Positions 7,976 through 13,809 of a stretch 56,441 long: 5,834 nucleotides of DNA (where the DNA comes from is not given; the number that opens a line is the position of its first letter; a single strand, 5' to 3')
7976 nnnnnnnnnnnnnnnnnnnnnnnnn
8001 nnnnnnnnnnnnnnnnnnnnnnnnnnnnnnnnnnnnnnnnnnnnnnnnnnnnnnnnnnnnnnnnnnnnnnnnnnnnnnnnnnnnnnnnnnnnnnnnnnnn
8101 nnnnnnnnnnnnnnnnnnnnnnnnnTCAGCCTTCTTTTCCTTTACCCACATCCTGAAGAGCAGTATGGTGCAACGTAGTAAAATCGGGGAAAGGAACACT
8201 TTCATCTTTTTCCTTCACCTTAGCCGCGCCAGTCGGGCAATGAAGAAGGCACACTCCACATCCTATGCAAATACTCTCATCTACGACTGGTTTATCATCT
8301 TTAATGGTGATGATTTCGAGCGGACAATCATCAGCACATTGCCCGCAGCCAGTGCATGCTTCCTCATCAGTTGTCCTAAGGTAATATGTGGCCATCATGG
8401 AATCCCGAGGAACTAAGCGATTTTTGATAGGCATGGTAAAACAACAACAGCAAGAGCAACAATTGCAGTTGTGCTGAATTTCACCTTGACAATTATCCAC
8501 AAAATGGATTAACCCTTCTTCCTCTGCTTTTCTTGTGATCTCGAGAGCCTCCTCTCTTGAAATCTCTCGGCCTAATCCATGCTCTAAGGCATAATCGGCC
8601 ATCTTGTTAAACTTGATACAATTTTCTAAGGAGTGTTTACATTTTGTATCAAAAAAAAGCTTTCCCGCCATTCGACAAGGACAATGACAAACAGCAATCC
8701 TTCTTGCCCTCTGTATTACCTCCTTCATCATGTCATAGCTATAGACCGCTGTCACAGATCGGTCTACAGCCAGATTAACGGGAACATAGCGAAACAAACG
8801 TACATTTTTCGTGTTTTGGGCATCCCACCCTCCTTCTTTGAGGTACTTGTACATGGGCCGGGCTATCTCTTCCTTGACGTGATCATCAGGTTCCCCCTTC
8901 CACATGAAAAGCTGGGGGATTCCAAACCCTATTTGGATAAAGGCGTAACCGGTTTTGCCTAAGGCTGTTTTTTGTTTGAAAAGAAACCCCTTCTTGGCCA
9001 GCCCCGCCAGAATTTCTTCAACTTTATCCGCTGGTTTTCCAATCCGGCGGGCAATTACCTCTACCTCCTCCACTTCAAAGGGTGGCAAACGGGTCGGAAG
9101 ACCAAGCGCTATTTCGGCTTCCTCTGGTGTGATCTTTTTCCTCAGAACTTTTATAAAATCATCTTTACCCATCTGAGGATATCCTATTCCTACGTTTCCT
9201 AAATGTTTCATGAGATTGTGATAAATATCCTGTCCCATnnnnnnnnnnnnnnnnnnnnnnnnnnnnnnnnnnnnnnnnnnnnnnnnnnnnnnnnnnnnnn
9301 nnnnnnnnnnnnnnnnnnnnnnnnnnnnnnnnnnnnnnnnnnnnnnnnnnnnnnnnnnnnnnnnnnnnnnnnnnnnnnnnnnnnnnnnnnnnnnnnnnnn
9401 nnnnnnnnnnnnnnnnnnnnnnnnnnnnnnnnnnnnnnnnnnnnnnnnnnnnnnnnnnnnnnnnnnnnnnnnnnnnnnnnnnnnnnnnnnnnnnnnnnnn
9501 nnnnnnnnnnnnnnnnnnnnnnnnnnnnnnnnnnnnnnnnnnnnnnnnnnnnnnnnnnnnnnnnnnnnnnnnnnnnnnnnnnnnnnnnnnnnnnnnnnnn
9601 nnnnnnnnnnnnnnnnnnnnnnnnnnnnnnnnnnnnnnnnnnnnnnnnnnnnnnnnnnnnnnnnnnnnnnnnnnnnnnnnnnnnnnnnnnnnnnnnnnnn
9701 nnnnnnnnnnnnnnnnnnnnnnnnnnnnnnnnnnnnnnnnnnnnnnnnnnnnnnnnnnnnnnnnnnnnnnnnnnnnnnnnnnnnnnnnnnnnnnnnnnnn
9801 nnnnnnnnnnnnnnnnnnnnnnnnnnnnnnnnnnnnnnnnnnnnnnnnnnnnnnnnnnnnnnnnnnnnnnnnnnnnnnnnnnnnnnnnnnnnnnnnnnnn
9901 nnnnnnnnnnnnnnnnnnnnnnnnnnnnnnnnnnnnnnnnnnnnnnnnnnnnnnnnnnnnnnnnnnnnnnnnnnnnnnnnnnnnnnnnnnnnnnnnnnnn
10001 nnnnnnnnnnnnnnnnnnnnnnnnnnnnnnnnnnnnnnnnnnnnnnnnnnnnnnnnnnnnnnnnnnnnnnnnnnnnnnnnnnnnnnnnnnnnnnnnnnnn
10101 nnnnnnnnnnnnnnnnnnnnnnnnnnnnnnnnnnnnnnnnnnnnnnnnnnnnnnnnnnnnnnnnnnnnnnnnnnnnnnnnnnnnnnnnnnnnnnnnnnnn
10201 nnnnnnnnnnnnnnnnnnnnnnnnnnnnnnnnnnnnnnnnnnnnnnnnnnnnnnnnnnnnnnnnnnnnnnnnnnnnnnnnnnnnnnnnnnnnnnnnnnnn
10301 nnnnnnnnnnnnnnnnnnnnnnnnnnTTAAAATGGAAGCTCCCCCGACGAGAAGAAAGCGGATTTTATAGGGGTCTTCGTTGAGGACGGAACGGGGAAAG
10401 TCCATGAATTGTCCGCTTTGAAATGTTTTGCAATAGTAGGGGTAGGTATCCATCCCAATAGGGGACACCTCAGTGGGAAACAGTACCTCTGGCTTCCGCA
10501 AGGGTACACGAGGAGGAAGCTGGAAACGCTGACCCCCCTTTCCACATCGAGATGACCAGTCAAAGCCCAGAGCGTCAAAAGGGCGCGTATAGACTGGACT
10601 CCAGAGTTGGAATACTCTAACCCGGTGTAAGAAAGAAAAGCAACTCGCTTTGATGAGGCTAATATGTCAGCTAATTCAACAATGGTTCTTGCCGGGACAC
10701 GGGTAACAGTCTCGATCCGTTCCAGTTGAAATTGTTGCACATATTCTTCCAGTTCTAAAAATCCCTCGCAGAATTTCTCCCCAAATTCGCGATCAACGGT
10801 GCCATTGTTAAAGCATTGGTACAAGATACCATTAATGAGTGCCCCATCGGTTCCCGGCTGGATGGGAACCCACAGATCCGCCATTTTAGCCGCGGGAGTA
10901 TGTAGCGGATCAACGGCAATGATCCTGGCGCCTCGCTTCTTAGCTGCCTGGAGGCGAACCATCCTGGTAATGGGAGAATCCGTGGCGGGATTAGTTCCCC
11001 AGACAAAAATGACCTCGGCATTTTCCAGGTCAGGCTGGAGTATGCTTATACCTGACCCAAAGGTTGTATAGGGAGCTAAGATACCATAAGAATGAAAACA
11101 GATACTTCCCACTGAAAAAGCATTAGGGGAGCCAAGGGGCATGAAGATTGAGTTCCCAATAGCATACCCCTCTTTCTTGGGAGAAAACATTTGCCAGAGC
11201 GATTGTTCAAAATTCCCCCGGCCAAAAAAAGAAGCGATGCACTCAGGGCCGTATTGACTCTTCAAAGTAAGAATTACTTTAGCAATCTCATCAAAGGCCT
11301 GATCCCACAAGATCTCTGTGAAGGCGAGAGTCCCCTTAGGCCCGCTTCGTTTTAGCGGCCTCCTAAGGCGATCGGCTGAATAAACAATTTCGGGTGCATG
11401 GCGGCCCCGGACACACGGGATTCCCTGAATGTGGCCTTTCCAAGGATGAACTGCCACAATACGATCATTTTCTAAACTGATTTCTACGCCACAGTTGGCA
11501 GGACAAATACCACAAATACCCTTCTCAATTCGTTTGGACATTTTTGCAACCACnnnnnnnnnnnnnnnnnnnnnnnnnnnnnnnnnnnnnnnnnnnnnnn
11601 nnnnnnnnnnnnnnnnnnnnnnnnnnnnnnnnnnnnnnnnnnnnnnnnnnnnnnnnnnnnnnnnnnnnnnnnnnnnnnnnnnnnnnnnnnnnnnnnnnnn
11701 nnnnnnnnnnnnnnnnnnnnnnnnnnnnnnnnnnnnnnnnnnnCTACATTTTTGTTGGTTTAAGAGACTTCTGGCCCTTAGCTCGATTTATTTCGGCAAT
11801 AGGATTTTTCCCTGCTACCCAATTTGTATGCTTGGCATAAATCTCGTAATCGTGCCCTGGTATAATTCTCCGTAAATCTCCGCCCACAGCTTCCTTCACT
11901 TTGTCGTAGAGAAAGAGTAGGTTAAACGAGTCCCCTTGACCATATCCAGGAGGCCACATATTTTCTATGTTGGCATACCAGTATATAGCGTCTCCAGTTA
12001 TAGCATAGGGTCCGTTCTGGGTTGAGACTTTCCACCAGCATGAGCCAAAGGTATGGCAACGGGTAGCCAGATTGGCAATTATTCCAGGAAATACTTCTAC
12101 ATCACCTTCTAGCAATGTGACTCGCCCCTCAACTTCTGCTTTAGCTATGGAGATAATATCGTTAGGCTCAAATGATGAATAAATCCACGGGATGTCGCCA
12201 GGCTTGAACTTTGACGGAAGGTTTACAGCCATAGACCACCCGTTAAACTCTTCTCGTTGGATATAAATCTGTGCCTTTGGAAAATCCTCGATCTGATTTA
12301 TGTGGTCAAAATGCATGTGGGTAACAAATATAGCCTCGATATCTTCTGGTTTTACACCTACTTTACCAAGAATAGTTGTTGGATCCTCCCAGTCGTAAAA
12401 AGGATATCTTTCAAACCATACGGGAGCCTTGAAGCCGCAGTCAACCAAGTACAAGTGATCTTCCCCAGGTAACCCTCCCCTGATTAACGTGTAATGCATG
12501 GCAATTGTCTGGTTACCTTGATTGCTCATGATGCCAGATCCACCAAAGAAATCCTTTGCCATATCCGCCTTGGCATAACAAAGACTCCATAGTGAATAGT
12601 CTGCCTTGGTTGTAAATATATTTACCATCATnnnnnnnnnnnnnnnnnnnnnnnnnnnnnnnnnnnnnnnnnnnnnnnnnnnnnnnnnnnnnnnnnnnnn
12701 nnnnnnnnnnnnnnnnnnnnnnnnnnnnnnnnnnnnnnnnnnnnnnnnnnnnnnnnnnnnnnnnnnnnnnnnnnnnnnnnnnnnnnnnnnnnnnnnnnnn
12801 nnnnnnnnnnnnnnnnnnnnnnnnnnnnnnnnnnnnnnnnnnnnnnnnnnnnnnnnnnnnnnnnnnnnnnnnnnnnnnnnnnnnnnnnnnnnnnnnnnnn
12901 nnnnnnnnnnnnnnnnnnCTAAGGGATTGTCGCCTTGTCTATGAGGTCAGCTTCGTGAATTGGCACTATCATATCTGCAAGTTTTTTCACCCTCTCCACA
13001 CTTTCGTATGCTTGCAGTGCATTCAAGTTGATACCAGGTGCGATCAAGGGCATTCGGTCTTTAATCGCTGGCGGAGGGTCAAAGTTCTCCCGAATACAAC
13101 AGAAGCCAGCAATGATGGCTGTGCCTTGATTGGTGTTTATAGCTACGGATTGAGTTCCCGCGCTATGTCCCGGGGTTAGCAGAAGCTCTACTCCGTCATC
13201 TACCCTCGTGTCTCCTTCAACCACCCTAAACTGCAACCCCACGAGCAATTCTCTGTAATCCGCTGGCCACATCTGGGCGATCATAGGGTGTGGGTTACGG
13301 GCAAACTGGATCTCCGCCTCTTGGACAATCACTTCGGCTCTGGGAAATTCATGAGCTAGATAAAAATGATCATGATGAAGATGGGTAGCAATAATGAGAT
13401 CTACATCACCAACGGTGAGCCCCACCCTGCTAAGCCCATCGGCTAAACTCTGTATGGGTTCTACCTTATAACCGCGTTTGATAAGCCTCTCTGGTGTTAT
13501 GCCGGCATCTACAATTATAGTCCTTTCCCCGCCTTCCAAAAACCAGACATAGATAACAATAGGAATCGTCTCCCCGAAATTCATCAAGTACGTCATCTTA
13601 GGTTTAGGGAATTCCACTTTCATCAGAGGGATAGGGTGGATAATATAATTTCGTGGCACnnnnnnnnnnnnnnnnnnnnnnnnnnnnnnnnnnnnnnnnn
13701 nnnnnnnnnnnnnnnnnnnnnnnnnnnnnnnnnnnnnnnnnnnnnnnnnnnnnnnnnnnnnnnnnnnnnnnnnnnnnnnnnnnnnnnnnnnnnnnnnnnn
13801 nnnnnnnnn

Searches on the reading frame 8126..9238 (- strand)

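Call 9: search_protein_families(library=pfam, proteins=[window:8126-9238:-])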
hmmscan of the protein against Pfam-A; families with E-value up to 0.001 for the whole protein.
window:8126-9238:- (370 aa): 6 families
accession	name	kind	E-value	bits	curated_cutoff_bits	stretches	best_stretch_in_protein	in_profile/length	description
PF00037.32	Fer4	-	4e-10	39.5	21.1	2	317-338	1-22/24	4Fe-4S binding domain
PF13237.11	Fer4_10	-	2.4e-09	37.4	25.5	2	291-335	5-53/53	4Fe-4S dicluster domain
PF12838.12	Fer4_7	-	2.2e-08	34.9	27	1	295-338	2-52/52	4Fe-4S dicluster domain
PF13187.11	Fer4_9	-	4e-08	33.6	27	1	294-338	1-51/52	4Fe-4S dicluster domain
PF12837.12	Fer4_6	-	8.5e-08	32.2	25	1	316-338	1-23/24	4Fe-4S binding domain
PF12797.12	Fer4_2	-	7.8e-07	29.1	24.5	1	316-336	2-22/22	4Fe-4S binding domain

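Call 55: search_protein_families(library=ncbifam, proteins=[window:8126-9238:-], max_evalue=1e-8)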
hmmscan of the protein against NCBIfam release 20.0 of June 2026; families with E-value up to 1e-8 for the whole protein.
window:8126-9238:- (370 aa): 5 families
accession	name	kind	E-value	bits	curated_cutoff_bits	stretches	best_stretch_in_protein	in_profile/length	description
NF038196.1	ferrodoxin_EFR1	subfamily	1.1e-11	45.2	75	1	291-346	182-236/242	EFR1 family ferrodoxin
NF058577.1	FdxA_fam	equivalog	2.2e-10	40.6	65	1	293-338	7-52/52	4Fe-4S ferredoxin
NF040864.1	HgcB_ferredoxin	equivalog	4.5e-10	39.2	99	1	290-342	11-64/93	mercury methylation ferredoxin HgcB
TIGR03294.1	FrhG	equivalog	4.8e-10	39.6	245.5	1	291-337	172-218/228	coenzyme F420 hydrogenase subunit gamma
NF005503.0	PRK07118.1-2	equivalog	8.3e-09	35.1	252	1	294-341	139-186/292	RnfABCDGE type electron transport complex subunit B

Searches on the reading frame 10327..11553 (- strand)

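Call 9: search_protein_families(library=pfam, proteins=[window:10327-11553:-])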
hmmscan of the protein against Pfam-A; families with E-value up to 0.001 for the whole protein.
window:10327-11553:- (408 aa): 2 families
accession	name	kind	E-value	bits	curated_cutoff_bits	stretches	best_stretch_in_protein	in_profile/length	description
PF00384.28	Molybdopterin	-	8e-23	81.5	24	1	62-335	1-215/353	Molybdopterin oxidoreductase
PF04879.21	Molybdop_Fe4S4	-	6.7e-08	32.8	22.7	1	11-59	5-55/55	Molybdopterin oxidoreductase Fe4S4 domain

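Call 37: search_protein_families(library=ncbifam, proteins=[window:10327-11553:-], max_evalue=1e-10)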
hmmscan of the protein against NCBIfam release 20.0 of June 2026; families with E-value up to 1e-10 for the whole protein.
window:10327-11553:- (408 aa): 19 families
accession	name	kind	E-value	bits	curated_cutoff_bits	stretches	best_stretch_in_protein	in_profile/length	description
TIGR01591.1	Fdh-alpha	equivalog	1.9e-56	191.5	666.25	1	13-336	2-312/672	formate dehydrogenase subunit alpha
NF012032.0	PRK15488.1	equivalog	2.8e-42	144.7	694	1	8-341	42-361/759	thiosulfate reductase PhsA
TIGR02166.1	dmsA_ynfE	subfamily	2e-38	132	777.7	1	44-265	86-302/794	DMSO/selenate family reductase complex A subunit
NF047855.1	AssmNtatRedNasC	equivalog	5.6e-38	130.7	1100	1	6-335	17-336/708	assimilatory nitrate reductase catalytic subunit NasC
NF011566.1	PRK14990.1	exception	1.5e-31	109.2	1600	1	38-267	95-324/814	dimethylsulfoxide reductase subunit A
NF041885.1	selenate_YnfE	exception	9.8e-29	99.7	1675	1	8-267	44-311/805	selenate/tellurate reductase subunit YnfE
TIGR01701.1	Fdhalpha-like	subfamily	2.3e-25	88.9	582.15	1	60-334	97-378/744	FdhF/YdeP family oxidoreductase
NF010055.0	PRK13532.1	equivalog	5e-25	87.9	904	1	7-262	40-291/830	nitrate reductase catalytic subunit NapA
NF041884.1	selenate_YnfF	exception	9.5e-25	86.6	1650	1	40-267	83-304/798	selenate/tellurate reductase subunit YnfF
NF041323.1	Nitr_red_NasA_Halo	equivalog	1.5e-24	86.6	1000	1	24-337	17-307/673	assimilatory nitrate reductase NasA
TIGR03479.1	DMSO_red_II_alp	subfamily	3.2e-24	85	984.75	1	47-256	105-301/913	molybdopterin-dependent oxidoreductase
TIGR01706.1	NAPA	equivalog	1.5e-22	79.8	930.55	1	7-262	40-291/830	periplasmic nitrate reductase subunit alpha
TIGR01553.1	formate-DH-alph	equivalog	1.5e-22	79.2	814.2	1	10-264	45-306/1009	formate dehydrogenase-N subunit alpha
TIGR00509.1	bisC_fam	subfamily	1.2e-18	66.7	1017.55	1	26-336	10-338/772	molybdopterin guanine dinucleotide-containing S/N-oxide reductase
NF041513.1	formate_DH_Act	exception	1.5e-18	66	1400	1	6-262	39-295/1067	formate dehydrogenase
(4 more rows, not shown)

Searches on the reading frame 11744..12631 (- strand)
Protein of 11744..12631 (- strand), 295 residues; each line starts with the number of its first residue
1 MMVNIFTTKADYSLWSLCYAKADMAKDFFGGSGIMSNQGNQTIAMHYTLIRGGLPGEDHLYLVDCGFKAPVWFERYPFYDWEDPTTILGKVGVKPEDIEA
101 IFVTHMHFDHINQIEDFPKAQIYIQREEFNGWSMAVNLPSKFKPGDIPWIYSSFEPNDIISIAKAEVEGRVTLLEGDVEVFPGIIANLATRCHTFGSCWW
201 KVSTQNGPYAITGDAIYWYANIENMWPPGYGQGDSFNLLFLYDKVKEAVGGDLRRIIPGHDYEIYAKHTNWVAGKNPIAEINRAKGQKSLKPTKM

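Call 55: search_protein_families(library=ncbifam, proteins=[window:11744-12631:-], max_evalue=1e-8)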
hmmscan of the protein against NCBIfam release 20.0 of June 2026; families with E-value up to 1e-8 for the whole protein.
window:11744-12631:- (295 aa): 3 families
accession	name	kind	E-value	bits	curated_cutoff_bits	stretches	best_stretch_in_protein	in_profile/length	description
NF045699.1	AHLLactAiiA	equivalog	5.4e-14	52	375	1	85-130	83-128/251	quorum-quenching N-acyl homoserine lactonase AiiA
NF047925.1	pyridox_lacton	equivalog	6e-12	45.9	325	1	58-267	44-259/268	4-pyridoxolactonase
NF045700.1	AHLLactAttM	equivalog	8.3e-09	35.3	390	0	86-268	82-253/257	AttM family quorum-quenching N-acyl homoserine lactonase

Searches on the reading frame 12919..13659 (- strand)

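Call 55: search_protein_families(library=ncbifam, proteins=[window:12919-13659:-], max_evalue=1e-8)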
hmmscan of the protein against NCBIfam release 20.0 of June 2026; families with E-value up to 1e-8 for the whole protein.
window:12919-13659:- (246 aa): 6 families
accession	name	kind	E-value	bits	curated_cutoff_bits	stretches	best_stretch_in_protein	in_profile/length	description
NF045699.1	AHLLactAiiA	equivalog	4.9e-25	88.2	375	1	26-231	24-227/251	quorum-quenching N-acyl homoserine lactonase AiiA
NF047925.1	pyridox_lacton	equivalog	5.5e-16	59.1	325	0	28-126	27-129/268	4-pyridoxolactonase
NF045700.1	AHLLactAttM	equivalog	9.2e-14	51.6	390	1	70-230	78-236/257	AttM family quorum-quenching N-acyl homoserine lactonase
NF047919.1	lactonase_YtnP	equivalog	2e-13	50.2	425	1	24-182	35-204/274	YtnP family quorum-quenching lactonase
NF047979.1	lactonase_AidB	equivalog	1.7e-10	40.7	360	1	30-183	45-202/271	AidB family quorum-quenching N-acyl homoserine lactonase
NF047976.1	lactonase_AhlS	equivalog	8.5e-10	38.2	475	1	34-229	41-249/276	AhlS family quorum-quenching N-acyl homoserine lactonase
